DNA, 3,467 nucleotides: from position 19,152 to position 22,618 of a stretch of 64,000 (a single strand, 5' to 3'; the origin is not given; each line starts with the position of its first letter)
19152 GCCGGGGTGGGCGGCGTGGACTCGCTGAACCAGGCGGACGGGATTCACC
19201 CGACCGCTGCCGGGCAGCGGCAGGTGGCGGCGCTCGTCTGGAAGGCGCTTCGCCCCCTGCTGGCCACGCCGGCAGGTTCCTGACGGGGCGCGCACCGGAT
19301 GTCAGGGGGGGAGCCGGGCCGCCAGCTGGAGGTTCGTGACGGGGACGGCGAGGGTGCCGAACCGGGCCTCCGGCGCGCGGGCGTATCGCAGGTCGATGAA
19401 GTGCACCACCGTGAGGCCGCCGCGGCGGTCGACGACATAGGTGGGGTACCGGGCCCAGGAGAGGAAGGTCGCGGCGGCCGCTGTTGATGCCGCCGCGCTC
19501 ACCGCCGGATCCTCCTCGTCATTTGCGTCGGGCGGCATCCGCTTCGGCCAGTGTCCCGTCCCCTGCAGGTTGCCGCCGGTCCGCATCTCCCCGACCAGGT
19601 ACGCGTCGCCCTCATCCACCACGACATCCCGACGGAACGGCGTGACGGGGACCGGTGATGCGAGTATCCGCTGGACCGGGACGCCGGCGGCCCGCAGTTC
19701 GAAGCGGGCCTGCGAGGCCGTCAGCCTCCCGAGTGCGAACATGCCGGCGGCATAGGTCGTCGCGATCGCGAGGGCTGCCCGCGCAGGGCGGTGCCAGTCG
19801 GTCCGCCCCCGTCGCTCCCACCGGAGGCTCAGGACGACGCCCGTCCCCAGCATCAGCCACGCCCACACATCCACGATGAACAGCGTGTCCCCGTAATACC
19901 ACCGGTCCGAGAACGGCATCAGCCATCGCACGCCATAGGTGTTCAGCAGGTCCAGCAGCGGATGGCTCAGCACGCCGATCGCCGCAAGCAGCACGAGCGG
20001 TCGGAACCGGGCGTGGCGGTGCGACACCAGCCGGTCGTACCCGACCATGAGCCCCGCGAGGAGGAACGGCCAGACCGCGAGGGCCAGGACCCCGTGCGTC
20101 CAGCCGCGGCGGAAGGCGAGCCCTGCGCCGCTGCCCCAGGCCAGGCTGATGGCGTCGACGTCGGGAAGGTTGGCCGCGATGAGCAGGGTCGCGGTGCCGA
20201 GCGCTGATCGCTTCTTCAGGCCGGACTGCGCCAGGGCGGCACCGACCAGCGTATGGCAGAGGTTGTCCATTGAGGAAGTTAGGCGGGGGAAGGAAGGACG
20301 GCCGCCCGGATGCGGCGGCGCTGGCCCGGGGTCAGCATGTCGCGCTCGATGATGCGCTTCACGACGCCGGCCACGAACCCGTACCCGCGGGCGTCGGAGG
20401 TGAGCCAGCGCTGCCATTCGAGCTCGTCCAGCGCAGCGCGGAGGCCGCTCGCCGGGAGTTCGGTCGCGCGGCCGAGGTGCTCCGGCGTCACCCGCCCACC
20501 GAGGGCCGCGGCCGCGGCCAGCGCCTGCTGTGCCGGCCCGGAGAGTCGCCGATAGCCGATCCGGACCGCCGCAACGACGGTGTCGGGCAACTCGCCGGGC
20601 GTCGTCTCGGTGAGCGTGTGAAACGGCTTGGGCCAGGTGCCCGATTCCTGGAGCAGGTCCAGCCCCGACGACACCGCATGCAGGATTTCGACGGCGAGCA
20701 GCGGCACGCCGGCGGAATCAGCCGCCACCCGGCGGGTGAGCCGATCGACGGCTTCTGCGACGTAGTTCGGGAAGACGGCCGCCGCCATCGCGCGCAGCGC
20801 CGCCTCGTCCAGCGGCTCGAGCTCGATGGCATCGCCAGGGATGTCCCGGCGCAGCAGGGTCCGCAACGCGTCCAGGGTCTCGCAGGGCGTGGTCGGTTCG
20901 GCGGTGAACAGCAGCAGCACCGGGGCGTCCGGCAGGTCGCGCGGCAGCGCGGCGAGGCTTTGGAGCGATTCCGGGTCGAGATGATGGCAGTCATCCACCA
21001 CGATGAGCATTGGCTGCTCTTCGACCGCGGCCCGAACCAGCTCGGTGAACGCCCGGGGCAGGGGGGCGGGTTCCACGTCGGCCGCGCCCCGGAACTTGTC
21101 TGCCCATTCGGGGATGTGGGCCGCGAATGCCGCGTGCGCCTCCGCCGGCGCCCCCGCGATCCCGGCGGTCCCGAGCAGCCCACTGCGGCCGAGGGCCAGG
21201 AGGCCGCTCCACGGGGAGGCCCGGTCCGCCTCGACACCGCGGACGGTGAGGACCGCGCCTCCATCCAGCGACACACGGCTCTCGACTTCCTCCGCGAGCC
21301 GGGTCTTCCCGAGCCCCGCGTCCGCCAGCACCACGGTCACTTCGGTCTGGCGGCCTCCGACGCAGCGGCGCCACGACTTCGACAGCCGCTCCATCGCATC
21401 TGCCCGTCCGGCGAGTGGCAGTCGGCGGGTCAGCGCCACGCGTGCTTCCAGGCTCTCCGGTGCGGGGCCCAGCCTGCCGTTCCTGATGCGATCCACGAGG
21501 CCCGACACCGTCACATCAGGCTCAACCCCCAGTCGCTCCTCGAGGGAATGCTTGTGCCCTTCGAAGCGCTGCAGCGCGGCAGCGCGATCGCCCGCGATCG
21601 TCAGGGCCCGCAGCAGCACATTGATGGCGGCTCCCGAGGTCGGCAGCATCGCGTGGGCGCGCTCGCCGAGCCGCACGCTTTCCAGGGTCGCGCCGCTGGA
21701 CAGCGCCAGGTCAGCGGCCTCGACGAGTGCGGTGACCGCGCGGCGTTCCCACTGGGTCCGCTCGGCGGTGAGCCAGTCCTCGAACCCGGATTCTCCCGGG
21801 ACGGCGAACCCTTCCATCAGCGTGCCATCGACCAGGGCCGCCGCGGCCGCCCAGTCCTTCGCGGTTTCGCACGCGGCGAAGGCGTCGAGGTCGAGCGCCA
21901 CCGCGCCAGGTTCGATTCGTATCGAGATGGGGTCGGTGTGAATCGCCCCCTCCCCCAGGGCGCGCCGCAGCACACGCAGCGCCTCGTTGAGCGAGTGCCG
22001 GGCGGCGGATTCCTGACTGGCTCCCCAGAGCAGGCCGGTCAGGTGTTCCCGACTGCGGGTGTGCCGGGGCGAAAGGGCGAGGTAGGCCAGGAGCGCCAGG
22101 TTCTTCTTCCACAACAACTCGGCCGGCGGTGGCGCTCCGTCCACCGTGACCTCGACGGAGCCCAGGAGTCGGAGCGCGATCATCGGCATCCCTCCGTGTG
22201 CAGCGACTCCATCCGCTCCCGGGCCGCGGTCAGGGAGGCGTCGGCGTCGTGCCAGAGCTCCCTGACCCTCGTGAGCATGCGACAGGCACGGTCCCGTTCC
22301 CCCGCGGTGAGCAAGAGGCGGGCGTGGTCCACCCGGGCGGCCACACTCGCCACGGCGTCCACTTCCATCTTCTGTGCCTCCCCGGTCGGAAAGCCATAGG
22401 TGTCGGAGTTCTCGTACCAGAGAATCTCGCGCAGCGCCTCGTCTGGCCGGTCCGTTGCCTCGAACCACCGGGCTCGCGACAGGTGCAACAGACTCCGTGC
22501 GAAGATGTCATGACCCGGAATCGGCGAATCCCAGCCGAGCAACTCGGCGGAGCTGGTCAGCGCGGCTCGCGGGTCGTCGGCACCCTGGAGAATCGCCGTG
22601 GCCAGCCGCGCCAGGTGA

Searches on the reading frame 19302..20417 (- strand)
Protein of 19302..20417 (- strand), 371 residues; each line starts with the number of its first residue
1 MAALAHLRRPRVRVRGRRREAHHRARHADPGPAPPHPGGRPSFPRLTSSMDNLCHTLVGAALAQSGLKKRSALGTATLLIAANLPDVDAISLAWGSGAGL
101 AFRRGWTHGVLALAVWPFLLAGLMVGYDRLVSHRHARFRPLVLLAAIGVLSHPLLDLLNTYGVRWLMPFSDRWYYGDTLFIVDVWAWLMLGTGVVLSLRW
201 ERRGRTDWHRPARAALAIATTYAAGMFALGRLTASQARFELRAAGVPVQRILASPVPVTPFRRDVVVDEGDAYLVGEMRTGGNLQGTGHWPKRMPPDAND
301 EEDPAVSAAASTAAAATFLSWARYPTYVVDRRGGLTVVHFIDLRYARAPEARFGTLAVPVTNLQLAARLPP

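Call 22: search_protein_families(library=pfam, proteins=[window:19302-20417:-], max_evalue=0.001)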
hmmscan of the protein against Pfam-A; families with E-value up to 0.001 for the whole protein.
window:19302-20417:- (371 aa): 1 family
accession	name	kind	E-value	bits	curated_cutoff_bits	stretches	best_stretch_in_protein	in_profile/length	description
PF04307.19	YdjM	-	2e-28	99.5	29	1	50-224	1-167/176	YdjM inner membrane protein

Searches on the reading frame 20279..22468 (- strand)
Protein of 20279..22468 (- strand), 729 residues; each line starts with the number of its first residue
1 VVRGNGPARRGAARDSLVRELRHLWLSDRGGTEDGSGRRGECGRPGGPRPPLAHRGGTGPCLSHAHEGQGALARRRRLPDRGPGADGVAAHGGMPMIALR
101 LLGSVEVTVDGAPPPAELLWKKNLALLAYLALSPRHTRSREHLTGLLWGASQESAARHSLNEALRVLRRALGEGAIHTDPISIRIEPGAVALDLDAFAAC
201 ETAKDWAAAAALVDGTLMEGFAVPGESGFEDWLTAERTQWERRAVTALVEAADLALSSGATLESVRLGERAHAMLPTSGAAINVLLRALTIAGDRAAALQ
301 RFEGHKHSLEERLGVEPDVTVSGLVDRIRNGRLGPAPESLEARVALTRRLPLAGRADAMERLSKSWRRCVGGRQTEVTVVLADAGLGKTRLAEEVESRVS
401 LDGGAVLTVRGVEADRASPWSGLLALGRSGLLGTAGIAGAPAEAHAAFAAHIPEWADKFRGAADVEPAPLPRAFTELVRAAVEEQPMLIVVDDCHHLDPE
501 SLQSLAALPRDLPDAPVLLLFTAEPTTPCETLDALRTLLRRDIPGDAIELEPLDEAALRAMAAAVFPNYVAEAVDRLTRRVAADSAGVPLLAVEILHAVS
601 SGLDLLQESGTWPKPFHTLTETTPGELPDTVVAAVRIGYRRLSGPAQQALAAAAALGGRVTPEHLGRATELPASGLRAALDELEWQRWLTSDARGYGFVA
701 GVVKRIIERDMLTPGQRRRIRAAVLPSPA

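Call 22: search_protein_families(library=pfam, proteins=[window:20279-22468:-], max_evalue=0.001)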
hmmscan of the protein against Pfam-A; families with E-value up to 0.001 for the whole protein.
window:20279-22468:- (729 aa): 4 families
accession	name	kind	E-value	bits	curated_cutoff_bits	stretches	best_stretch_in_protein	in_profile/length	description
PF13191.12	AAA_16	-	1.4e-17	65.1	32.6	1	352-519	2-166/167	AAA ATPase domain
PF03704.23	BTAD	-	3.1e-13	50.8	22.1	1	199-329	22-146/146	Bacterial transcriptional activator domain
PF00486.34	Trans_reg_C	-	6.1e-05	23.5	26.2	1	121-175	8-61/77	Transcriptional regulatory protein, C terminal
PF13401.12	AAA_22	-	0.00048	20.9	27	0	376-515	6-116/130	AAA domain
